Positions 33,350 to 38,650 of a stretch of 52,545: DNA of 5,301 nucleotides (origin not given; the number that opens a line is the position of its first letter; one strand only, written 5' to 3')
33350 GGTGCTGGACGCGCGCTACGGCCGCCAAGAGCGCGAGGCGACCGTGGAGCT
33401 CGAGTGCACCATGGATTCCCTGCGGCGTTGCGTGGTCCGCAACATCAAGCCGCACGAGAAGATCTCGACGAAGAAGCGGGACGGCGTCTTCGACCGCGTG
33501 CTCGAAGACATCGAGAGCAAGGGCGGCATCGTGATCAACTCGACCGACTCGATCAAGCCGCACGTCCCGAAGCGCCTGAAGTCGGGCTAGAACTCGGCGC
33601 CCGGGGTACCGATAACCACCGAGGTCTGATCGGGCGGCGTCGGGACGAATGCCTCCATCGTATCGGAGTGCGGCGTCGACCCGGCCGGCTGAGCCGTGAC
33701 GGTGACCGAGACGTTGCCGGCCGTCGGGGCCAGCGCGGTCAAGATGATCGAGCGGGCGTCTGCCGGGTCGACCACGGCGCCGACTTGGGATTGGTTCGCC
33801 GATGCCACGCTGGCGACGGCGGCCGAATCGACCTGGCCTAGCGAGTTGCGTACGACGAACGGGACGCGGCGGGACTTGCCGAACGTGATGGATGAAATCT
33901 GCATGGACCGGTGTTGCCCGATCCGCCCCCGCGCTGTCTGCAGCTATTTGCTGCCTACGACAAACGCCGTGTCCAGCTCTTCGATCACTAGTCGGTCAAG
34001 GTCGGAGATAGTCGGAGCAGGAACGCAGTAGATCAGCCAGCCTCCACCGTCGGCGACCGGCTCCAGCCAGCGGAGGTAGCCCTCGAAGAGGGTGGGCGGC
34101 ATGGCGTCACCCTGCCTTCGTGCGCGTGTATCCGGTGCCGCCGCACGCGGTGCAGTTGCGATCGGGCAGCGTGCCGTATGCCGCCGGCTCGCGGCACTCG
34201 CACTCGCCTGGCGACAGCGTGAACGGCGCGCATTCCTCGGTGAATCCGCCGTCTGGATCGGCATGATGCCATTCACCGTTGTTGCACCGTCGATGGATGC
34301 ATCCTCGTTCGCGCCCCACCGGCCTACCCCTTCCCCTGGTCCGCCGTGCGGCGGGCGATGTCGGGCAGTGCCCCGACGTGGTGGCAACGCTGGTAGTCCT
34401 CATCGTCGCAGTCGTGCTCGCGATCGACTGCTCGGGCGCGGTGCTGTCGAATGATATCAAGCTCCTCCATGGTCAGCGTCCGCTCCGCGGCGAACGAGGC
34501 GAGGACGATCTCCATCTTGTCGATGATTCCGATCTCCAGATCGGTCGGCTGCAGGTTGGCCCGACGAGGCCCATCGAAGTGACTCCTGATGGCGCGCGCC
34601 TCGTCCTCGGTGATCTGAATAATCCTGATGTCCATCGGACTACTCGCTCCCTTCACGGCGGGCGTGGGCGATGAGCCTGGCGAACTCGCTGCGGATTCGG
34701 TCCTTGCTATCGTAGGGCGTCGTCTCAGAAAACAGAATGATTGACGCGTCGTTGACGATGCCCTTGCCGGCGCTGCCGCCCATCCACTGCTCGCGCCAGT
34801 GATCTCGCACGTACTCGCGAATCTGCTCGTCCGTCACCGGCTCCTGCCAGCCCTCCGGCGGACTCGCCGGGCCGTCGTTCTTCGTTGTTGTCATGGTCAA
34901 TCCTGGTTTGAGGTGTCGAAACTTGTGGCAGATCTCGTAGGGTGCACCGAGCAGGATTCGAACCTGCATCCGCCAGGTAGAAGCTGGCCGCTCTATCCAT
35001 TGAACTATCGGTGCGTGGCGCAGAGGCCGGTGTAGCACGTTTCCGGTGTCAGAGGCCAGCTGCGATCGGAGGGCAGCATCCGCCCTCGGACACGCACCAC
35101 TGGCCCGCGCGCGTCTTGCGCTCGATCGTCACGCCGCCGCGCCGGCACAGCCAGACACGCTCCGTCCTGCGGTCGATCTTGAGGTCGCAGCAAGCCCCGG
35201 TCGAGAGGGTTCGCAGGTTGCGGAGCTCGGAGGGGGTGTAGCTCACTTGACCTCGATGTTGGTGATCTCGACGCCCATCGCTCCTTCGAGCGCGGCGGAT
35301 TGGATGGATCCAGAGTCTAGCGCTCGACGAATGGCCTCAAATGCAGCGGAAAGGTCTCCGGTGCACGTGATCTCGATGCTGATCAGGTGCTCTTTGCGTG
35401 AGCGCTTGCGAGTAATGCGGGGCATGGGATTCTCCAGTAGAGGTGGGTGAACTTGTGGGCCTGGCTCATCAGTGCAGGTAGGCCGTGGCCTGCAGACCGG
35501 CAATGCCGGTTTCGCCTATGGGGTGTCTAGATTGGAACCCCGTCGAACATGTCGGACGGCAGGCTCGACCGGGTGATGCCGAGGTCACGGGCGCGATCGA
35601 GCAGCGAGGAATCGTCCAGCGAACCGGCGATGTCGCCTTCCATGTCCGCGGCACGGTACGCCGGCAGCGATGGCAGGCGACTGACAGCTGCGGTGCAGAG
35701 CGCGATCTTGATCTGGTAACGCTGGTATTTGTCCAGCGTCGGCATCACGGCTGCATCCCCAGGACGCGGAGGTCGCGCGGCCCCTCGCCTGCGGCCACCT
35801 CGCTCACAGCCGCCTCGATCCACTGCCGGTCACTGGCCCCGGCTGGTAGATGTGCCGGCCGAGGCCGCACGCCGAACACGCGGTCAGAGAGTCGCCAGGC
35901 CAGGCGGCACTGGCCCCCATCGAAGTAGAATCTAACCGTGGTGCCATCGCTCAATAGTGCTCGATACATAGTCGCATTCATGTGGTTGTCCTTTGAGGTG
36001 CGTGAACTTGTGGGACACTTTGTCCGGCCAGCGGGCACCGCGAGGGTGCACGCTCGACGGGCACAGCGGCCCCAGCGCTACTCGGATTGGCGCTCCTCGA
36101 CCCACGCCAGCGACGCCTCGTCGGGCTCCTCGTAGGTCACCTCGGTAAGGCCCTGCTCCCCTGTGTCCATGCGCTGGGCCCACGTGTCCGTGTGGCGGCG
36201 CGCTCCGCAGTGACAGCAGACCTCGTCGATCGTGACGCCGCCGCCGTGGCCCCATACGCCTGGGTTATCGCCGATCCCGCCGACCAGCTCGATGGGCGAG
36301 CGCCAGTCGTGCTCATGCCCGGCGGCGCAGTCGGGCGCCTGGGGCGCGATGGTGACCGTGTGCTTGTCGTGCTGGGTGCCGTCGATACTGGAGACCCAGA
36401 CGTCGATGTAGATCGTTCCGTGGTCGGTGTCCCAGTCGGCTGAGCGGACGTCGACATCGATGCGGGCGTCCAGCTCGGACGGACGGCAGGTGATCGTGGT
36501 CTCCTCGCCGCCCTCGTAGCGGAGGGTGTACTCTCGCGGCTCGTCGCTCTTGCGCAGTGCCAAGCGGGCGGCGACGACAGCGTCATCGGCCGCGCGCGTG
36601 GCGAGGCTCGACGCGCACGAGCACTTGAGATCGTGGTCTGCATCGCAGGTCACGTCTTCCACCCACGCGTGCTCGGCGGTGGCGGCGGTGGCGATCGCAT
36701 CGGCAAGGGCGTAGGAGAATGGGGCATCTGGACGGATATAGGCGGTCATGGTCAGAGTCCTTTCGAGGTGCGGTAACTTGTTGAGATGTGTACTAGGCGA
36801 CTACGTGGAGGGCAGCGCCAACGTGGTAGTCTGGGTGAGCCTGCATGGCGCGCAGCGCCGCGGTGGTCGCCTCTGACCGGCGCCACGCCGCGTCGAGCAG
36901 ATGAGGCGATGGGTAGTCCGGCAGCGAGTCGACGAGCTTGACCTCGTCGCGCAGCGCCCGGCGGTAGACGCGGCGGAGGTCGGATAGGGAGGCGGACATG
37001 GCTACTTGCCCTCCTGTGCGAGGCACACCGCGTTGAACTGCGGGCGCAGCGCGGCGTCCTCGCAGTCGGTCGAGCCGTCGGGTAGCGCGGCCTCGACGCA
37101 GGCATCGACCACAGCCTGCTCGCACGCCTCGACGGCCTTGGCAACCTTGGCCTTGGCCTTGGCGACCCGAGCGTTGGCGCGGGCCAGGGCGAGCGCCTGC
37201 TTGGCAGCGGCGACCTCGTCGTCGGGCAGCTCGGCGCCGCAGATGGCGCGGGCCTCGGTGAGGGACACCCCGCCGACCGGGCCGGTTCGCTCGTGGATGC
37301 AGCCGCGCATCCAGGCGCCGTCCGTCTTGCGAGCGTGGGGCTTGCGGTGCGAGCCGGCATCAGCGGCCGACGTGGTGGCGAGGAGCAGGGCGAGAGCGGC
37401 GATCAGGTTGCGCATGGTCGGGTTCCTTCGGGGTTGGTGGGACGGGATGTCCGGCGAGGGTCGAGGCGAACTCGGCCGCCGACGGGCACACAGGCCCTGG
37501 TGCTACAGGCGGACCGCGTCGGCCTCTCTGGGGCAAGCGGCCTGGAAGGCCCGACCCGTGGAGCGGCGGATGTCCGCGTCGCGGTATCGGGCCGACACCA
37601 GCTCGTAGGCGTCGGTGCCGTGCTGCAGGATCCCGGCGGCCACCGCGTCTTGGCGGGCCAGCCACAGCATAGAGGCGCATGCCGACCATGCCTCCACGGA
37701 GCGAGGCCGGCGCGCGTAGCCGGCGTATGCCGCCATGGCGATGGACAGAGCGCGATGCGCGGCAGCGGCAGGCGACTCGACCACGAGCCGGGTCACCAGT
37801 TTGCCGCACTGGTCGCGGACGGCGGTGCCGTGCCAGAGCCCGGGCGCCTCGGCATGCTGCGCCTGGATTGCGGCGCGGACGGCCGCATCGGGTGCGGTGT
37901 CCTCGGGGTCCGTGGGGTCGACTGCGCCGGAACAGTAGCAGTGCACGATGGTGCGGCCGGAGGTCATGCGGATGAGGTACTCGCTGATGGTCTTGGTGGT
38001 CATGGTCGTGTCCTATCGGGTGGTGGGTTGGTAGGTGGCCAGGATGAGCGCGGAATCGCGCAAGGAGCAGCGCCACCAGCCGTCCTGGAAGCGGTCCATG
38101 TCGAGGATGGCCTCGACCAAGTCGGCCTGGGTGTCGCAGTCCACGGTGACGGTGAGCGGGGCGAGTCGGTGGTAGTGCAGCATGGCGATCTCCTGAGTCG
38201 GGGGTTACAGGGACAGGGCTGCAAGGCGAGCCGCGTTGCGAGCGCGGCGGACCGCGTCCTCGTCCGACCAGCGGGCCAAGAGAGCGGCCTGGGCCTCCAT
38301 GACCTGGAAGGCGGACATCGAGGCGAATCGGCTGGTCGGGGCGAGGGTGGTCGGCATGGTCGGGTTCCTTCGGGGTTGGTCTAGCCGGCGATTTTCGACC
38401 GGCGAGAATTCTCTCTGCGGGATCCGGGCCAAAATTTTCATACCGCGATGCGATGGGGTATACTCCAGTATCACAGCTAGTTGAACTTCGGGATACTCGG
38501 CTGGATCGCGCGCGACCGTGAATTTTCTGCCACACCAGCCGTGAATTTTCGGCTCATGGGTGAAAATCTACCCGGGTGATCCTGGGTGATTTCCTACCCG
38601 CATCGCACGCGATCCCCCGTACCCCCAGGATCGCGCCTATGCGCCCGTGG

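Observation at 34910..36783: Rigid 17-nt element (coding strand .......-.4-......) placed 13-15 nt upstream of four early-gene start codons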

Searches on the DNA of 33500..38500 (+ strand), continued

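Call 112: search_with_rna_model(model_id=R1, sources=[window, L077, L079, L216, L082, L080, L081, L083, L086, L087, L088, L089, L090, L091, L221, L212, L214, L215, L001, L002, L076], max_evalue=0.01)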
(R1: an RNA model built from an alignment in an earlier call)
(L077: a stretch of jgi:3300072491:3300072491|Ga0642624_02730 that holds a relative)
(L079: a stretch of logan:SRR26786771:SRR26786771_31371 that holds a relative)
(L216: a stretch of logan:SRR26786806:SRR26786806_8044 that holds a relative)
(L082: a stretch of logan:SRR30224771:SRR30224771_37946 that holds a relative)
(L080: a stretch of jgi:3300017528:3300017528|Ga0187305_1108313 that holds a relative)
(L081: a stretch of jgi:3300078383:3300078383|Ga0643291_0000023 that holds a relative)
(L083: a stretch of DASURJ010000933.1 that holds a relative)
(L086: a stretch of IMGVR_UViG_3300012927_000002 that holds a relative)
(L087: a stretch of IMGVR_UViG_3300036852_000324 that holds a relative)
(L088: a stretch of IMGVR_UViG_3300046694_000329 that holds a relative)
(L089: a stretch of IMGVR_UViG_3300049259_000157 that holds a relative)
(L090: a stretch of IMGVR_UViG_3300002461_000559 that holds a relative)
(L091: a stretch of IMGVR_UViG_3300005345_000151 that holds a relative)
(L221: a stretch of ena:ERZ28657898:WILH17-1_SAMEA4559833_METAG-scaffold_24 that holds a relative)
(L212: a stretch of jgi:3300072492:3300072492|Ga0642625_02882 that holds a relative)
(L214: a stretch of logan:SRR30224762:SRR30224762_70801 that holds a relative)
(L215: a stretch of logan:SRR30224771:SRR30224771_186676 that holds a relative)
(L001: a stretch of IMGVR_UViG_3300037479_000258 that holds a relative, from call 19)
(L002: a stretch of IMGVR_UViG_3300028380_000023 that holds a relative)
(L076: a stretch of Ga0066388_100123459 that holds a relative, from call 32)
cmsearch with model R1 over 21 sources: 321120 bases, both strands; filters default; matches with E-value up to 0.01: 33.
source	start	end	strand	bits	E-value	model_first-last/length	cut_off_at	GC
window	36010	36073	-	72.4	5.1e-14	1-64/64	no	0.75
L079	11539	11602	-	72.2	5.8e-14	1-64/64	no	0.7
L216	3114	3178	+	71.6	7.9e-14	1-64/64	no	0.68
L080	19498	19559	-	71.3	9.3e-14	1-64/64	no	0.66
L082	7202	7263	-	70.9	1.2e-13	1-64/64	no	0.77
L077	15025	15086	-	70.5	1.5e-13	1-64/64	no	0.79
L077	13637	13701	-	69.9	2e-13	1-64/64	no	0.72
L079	13356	13417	-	69.1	3.1e-13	1-64/64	no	0.77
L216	1382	1443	+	69.1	3.1e-13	1-64/64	no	0.77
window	37437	37498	-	68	5.6e-13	1-64/64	no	0.74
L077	14422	14486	-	66.9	1e-12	1-64/64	no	0.77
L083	10767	10829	-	65.9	1.8e-12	1-64/64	no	0.79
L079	12692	12756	-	64.4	4e-12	1-64/64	no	0.78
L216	2043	2107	+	64.4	4e-12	1-64/64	no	0.78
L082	4990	5051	-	63.7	6.1e-12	1-64/64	no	0.69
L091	13363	13420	-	63.3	7.3e-12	1-64/64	no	0.72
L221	7257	7319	+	62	1.5e-11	1-64/64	no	0.71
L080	15581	15641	-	60.4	3.7e-11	1-64/64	no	0.7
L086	12490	12549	-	57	2.3e-10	1-64/64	no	0.7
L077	15527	15587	-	56.5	3e-10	1-64/64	no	0.75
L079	13859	13919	-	56.5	3e-10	1-64/64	no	0.75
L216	880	940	+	56.5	3e-10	1-64/64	no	0.75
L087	16582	16672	-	56.2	3.6e-10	1-64/64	no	0.71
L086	15575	15637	-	52.7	2.4e-09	1-64/64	no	0.76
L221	6422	6486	+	51.7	4.2e-09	1-64/64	no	0.72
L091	14261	14322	-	51.3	5.3e-09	1-64/64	no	0.77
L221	10765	10830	+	40.8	1.5e-06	1-64/64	no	0.67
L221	5925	5990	+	40.7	1.7e-06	1-64/64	no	0.79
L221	6872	6966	+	35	3.7e-05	1-64/64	no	0.71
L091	16805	16862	-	33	0.00011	1-64/64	no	0.74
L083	10393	10495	-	32.1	0.00018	1-64/64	no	0.67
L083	11240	11302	-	25.6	0.0063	1-64/64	no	0.73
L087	13728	13788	-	24.9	0.0091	1-64/64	no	0.66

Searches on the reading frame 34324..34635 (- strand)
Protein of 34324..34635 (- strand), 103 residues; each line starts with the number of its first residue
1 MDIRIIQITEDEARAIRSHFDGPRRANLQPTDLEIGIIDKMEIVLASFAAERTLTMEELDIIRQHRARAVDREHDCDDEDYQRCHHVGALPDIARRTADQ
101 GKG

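Call 17: search_protein_families(library=phrogs, proteins=[window:34324-34635:-], max_evalue=0.01)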
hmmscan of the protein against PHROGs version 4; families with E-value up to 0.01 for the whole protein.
window:34324-34635:- (103 aa): 0 families

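Call 18: search_protein_families(library=pfam, proteins=[window:34324-34635:-], max_evalue=0.01)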
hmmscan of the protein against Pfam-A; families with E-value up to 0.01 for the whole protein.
window:34324-34635:- (103 aa): 1 family
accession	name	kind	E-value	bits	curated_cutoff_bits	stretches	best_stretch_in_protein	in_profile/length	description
PF18072.6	FGAR-AT_linker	-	0.0065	17.4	26.6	0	8-41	12-42/50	Formylglycinamide ribonucleotide amidotransferase linker domain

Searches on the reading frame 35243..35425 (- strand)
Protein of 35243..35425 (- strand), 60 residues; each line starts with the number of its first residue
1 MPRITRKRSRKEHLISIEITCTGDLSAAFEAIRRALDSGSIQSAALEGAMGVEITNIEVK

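Call 17: search_protein_families(library=phrogs, proteins=[window:35243-35425:-], max_evalue=0.01)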
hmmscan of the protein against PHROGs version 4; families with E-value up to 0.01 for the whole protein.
window:35243-35425:- (60 aa): 0 families

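Call 18: search_protein_families(library=pfam, proteins=[window:35243-35425:-], max_evalue=0.01)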
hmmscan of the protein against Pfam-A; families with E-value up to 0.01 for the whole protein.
window:35243-35425:- (60 aa): 0 families

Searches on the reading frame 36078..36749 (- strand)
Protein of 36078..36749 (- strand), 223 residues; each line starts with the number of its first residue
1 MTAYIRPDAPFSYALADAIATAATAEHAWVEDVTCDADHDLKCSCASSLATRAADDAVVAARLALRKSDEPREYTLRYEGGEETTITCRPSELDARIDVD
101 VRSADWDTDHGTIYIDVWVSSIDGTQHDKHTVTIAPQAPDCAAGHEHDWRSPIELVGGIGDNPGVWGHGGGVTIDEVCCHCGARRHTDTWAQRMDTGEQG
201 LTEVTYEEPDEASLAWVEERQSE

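Call 17: search_protein_families(library=phrogs, proteins=[window:36078-36749:-], max_evalue=0.01)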
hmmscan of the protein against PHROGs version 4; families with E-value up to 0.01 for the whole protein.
window:36078-36749:- (223 aa): 0 families

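Call 18: search_protein_families(library=pfam, proteins=[window:36078-36749:-], max_evalue=0.01)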
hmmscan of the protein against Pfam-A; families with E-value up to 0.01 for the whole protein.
window:36078-36749:- (223 aa): 0 families

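Call 19: find_related_loci(query=window:36078-36749:-, collection=viral_contigs, flank=10000)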
Query window:36078-36749:- (223 aa) in viral_contigs; peptide patterns used: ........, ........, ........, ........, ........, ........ (x = any residue, [..] = any of these).
4 stretches matched a pattern; 1 encode a relative of the query (tblastn E <= 1e-3); 1 distinct loci.
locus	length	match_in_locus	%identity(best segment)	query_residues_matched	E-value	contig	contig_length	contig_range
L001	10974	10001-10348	52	105-220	5e-38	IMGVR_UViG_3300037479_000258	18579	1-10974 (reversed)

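Call 31: find_encoding_contigs(protein=window:36078-36749:-, flank=10000, max_places=10)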
Protein window:36078-36749:- (223 aa): 1 contig read that carries it; 1 place shown.
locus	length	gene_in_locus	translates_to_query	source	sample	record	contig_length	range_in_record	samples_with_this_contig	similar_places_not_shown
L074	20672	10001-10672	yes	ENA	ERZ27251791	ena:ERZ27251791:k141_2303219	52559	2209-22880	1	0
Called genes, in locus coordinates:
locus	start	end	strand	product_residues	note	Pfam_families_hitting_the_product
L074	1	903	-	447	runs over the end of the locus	PF06074:Portal_Mu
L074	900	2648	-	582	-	PF03237:Terminase_6N (weak)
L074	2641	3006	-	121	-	-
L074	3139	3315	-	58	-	-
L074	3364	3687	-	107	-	-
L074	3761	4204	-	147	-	-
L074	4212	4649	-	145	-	-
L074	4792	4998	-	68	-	-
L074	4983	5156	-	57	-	-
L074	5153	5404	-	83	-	-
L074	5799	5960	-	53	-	-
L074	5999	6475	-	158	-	PF05866:RusA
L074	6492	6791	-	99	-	-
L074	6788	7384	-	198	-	PF13560:HTH_31 (faint)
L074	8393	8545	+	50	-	-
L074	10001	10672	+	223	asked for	-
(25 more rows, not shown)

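Call 32: find_related_loci(query=window:36078-36749:-, collection=metagenome_contigs, flank=10000)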
Query window:36078-36749:- (223 aa) in metagenome_contigs; peptide patterns used: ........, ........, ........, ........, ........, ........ (x = any residue, [..] = any of these).
45 stretches matched a pattern; 2 encode a relative of the query (tblastn E <= 1e-3); 2 distinct loci.
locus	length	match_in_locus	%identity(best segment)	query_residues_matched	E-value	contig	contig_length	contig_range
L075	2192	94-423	58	112-221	3e-31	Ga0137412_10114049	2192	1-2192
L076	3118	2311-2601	61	127-223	1e-30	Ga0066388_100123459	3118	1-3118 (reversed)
